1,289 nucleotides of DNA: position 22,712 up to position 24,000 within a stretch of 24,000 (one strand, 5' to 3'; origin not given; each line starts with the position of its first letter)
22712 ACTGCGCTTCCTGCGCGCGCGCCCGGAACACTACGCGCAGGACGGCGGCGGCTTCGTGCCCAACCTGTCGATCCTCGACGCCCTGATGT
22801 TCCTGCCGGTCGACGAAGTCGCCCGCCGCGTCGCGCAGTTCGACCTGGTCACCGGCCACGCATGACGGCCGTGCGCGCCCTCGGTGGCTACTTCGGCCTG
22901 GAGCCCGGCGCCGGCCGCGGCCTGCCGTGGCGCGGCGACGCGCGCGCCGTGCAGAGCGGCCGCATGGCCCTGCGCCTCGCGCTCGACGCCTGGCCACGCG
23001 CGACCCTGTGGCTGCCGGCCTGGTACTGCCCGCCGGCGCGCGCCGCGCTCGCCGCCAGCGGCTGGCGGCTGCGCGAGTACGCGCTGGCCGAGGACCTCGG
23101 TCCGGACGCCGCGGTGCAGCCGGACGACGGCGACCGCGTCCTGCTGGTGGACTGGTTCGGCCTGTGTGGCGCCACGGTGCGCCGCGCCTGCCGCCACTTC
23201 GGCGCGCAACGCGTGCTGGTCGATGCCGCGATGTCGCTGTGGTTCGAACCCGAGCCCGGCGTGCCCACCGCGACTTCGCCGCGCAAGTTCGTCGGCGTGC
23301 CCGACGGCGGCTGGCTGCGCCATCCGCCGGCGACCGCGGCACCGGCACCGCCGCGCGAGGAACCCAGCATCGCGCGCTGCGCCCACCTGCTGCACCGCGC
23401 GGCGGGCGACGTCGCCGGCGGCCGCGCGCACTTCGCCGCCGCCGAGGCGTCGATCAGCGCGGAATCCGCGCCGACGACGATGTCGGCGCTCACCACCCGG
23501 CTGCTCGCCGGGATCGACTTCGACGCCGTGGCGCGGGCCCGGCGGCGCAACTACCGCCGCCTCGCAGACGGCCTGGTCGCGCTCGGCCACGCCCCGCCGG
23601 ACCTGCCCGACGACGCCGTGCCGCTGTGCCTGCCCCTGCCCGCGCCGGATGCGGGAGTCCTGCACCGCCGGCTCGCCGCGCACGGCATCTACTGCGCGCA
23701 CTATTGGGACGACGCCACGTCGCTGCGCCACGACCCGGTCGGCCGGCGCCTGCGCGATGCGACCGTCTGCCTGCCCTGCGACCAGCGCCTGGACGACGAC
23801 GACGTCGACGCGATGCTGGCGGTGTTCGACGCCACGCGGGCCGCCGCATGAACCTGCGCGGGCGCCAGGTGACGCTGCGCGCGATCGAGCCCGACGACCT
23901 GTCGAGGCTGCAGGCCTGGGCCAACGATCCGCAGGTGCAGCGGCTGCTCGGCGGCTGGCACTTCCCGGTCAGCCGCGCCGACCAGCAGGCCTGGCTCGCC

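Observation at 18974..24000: GT41 (OGT-like) protein glycosyltransferase hard-wired to an amino-sugar tailoring operon: candidate dedicated protein O-glycosylation system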

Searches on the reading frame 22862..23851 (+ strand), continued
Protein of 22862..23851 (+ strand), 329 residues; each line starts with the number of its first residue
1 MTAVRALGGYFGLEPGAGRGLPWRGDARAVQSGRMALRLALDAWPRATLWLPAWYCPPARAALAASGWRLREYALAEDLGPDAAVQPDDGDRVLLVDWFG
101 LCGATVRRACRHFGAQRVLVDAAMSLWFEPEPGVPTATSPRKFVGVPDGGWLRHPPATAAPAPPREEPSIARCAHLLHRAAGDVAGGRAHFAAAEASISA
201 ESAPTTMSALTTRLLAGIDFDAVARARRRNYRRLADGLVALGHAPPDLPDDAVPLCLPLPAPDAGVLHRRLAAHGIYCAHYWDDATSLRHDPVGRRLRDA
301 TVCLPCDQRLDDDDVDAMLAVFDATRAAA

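Call 93: search_protein_families(library=pfam, proteins=[P0293, P0286, P0406], max_evalue=0.01)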
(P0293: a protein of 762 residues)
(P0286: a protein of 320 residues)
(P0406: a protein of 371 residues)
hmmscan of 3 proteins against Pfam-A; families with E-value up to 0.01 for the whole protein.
P0293 (762 aa): 5 families
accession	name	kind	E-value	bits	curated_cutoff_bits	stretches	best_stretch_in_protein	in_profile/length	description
PF15632.11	ATPgrasp_Ter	-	4.6e-19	68.9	29.1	1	509-632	4-119/131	ATP-grasp in the biosynthetic pathway with Ter operon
PF02655.19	ATP-grasp_3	-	2.9e-06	27.9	23.2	1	463-533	18-86/160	ATP-grasp domain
PF13535.11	ATP-grasp_4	-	4.9e-05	23.4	27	1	476-605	3-159/160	ATP-grasp domain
PF21360.3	PylC-like_N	-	0.0057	17.2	27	0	384-432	40-88/96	PylC-like, N-terminal domain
PF01071.24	GARS_A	-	0.0072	16.6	27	0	475-531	37-104/194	Phosphoribosylglycinamide synthetase, ATP-grasp (A) domain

P0286 (320 aa): 0 families

P0406 (371 aa): 1 family
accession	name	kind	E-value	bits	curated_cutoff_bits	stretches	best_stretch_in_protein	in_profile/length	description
PF01041.23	DegT_DnrJ_EryC1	-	0.00038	20.2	19.8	0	90-161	82-156/360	DegT/DnrJ/EryC1/StrS aminotransferase family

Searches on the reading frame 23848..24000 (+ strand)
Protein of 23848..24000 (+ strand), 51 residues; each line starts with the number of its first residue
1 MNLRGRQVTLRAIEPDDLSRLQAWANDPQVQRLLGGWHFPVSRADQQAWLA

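Call 8: search_protein_families(library=pfam, proteins=[window:23848-24000:+], max_evalue=0.01)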
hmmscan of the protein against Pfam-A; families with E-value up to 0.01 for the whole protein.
window:23848-24000:+ (51 aa): 1 family
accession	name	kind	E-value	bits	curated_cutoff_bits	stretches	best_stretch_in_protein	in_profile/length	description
PF13302.13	Acetyltransf_3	-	2.2e-05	25.6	25.4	1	8-51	2-42/138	Acetyltransferase (GNAT) domain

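Call 9: search_protein_families(library=ncbifam, proteins=[window:23848-24000:+], max_evalue=0.01)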
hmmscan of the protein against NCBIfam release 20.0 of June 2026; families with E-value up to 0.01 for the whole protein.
window:23848-24000:+ (51 aa): 0 families
